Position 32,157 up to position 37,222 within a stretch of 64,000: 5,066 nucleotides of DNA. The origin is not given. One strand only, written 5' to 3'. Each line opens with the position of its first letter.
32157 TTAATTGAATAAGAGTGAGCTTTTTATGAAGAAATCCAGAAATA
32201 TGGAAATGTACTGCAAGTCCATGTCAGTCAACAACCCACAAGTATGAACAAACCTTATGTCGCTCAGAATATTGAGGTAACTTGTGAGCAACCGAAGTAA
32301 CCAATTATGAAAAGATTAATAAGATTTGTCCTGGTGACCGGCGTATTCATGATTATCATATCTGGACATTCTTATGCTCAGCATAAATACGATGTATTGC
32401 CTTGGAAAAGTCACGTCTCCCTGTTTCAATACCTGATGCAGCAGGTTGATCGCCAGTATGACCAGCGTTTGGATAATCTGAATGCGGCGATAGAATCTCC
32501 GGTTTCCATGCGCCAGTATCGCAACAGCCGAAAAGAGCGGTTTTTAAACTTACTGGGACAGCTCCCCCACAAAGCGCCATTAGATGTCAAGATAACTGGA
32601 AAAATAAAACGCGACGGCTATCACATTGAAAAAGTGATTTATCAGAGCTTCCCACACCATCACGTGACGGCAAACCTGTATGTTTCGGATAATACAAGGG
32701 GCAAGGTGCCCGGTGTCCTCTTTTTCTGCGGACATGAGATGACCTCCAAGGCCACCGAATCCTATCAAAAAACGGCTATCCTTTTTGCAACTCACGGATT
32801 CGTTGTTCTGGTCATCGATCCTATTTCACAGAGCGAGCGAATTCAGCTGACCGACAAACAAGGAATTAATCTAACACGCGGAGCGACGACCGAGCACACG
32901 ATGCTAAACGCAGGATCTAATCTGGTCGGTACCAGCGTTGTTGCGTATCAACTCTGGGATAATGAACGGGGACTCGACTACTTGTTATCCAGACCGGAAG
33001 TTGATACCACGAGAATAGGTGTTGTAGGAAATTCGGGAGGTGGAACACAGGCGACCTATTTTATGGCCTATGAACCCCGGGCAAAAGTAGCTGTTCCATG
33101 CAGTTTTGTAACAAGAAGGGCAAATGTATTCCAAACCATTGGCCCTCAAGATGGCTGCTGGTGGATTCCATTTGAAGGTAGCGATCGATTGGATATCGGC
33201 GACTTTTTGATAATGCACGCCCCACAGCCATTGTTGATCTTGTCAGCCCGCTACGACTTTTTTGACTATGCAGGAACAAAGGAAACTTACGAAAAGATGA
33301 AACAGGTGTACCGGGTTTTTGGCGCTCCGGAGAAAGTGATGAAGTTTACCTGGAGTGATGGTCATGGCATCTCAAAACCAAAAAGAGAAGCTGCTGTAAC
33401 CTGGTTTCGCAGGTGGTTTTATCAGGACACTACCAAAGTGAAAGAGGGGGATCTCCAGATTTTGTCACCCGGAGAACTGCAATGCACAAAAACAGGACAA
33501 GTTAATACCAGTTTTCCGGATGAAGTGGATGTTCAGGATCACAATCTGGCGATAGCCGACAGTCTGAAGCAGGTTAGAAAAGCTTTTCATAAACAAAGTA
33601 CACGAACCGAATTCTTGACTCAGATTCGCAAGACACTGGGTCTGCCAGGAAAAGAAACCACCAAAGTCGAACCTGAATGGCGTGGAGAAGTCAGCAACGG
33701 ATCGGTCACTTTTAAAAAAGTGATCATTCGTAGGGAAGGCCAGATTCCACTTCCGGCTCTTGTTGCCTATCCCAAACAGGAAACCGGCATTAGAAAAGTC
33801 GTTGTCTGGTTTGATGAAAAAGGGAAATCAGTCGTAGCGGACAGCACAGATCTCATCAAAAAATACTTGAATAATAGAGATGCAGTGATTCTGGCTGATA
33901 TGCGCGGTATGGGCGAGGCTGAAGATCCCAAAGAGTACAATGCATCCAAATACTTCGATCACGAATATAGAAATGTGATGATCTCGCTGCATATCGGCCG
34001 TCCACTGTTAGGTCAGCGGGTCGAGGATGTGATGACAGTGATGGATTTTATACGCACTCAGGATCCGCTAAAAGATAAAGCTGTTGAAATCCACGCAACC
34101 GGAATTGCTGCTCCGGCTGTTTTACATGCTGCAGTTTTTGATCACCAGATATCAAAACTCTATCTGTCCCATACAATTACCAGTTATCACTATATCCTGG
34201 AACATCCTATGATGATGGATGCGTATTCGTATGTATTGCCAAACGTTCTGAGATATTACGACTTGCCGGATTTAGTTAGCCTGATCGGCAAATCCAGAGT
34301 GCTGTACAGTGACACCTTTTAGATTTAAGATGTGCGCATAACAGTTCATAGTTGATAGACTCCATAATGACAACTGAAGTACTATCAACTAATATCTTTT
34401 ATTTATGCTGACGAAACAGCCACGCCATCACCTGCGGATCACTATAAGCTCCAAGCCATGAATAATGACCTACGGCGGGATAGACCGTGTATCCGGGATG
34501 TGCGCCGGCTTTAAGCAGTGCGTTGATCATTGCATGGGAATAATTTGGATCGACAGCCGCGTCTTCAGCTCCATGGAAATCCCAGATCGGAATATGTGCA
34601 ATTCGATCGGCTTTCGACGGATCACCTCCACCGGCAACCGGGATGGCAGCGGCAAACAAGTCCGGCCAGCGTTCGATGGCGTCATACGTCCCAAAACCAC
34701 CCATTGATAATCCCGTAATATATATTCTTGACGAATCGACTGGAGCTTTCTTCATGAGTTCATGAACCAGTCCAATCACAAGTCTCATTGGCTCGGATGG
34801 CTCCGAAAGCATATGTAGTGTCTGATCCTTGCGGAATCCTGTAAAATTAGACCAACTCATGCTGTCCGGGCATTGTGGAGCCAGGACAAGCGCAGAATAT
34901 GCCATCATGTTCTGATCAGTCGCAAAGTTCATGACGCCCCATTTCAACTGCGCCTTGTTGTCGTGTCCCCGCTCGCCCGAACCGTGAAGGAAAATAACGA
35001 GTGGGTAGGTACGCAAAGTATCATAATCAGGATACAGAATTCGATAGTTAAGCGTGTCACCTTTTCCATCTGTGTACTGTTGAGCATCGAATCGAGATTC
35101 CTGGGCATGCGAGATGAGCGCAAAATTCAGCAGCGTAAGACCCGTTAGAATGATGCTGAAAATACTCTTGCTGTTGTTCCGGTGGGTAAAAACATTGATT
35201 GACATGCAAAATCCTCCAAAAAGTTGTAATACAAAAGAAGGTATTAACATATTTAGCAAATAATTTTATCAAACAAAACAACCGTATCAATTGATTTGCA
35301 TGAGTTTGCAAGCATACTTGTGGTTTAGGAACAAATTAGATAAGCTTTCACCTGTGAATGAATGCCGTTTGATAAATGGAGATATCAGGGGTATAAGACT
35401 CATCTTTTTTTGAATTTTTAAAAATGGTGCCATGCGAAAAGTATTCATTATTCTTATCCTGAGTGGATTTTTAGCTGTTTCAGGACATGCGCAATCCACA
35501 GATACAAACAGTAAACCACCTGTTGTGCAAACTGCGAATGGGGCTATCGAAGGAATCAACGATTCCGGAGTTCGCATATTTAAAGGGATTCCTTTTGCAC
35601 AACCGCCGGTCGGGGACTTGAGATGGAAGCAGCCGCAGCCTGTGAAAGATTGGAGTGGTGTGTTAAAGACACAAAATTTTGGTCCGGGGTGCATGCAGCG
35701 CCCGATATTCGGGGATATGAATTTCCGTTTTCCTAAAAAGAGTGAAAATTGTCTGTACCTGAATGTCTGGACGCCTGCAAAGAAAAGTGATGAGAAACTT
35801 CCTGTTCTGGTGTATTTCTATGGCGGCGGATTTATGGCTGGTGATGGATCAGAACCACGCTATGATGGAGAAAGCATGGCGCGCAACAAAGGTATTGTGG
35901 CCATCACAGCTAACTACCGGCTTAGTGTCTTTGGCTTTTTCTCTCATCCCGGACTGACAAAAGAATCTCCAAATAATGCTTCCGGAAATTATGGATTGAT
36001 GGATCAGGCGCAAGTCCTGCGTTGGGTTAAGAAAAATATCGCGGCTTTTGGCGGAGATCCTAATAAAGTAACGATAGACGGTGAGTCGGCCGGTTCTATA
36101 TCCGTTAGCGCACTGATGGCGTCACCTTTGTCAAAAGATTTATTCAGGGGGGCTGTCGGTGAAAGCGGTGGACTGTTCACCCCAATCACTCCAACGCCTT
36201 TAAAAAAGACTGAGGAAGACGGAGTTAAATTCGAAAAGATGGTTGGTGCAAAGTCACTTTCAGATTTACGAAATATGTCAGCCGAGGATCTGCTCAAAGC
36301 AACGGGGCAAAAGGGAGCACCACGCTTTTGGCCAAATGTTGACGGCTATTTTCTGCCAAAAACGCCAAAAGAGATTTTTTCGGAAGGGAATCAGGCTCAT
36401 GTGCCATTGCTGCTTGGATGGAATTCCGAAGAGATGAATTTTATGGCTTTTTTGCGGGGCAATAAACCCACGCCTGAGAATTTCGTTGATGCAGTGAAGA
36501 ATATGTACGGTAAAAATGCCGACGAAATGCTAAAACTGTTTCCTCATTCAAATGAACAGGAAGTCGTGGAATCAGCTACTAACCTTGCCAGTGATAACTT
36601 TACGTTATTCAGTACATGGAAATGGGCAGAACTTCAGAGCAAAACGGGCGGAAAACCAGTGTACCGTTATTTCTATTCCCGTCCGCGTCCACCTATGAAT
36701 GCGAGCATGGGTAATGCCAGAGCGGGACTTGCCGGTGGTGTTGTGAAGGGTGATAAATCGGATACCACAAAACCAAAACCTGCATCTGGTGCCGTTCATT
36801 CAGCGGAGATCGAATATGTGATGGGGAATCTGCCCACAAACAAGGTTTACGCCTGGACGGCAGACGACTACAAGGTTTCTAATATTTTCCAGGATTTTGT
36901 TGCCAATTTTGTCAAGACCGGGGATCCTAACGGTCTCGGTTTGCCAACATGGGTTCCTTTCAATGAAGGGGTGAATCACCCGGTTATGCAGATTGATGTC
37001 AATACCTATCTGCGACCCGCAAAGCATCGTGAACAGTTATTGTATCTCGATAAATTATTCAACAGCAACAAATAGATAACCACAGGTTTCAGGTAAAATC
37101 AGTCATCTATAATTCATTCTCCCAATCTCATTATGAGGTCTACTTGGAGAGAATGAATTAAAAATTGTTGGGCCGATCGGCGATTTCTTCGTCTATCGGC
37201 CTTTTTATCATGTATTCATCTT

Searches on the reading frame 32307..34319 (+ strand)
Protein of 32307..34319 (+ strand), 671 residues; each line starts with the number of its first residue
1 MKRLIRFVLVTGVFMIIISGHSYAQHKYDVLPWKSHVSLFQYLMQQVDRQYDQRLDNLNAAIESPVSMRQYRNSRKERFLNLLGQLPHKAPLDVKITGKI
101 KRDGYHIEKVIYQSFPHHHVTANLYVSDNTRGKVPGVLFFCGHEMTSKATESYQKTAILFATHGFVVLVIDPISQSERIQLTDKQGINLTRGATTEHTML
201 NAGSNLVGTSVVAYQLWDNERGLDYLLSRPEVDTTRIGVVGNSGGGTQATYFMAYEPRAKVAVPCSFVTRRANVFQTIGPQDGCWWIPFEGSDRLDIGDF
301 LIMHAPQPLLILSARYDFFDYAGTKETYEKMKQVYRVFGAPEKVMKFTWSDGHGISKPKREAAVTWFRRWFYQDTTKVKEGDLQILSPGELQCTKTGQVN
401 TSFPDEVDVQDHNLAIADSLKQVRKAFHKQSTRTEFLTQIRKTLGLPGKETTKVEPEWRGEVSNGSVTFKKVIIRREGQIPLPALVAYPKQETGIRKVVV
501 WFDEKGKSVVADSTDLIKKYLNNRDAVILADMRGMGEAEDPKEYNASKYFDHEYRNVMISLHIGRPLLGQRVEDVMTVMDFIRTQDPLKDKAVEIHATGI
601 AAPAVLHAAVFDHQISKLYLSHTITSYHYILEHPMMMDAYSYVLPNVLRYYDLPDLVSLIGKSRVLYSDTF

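Call 21: search_protein_families(library=pfam, proteins=[window:32307-34319:+], max_evalue=0.0001)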
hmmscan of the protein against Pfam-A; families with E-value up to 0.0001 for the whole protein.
window:32307-34319:+ (671 aa): 3 families
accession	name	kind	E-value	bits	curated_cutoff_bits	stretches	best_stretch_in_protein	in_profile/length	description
PF05448.18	AXE1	-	1.3e-08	34.4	21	1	109-264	58-205/321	Acetyl xylan esterase (AXE1)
PF12715.13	Abhydrolase_7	-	4.2e-08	33.3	21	0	67-344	47-335/388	Abhydrolase family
PF01738.24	DLH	-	7.2e-05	22.9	21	0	124-264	5-126/217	Dienelactone hydrolase family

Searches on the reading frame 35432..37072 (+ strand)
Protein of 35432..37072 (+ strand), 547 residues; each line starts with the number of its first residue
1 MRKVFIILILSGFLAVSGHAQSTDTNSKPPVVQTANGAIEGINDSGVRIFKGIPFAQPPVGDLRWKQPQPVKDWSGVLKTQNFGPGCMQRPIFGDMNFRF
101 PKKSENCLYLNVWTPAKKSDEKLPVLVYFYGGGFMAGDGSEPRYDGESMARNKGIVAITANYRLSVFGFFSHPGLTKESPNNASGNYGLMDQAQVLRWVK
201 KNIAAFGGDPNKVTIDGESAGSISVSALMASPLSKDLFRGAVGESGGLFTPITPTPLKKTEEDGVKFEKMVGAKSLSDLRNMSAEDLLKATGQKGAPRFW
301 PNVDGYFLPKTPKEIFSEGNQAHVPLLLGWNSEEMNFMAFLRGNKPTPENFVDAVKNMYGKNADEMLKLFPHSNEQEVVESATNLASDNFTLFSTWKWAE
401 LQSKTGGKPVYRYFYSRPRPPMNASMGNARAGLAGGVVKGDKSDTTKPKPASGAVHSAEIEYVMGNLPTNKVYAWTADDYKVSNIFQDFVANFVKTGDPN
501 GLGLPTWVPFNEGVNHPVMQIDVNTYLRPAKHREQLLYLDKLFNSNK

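Call 21: search_protein_families(library=pfam, proteins=[window:35432-37072:+], max_evalue=0.0001)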
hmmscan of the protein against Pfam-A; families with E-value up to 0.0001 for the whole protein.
window:35432-37072:+ (547 aa): 3 families
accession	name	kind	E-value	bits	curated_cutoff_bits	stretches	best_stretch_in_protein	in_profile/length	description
PF00135.34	COesterase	-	1.9e-114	383.9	27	1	29-526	2-501/515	Carboxylesterase family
PF20434.5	BD-FAE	-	1.7e-09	38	26.8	1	110-231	1-108/215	BD-FAE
PF07859.19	Abhydrolase_3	-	1.5e-07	31.9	25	0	189-222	49-82/210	alpha/beta hydrolase fold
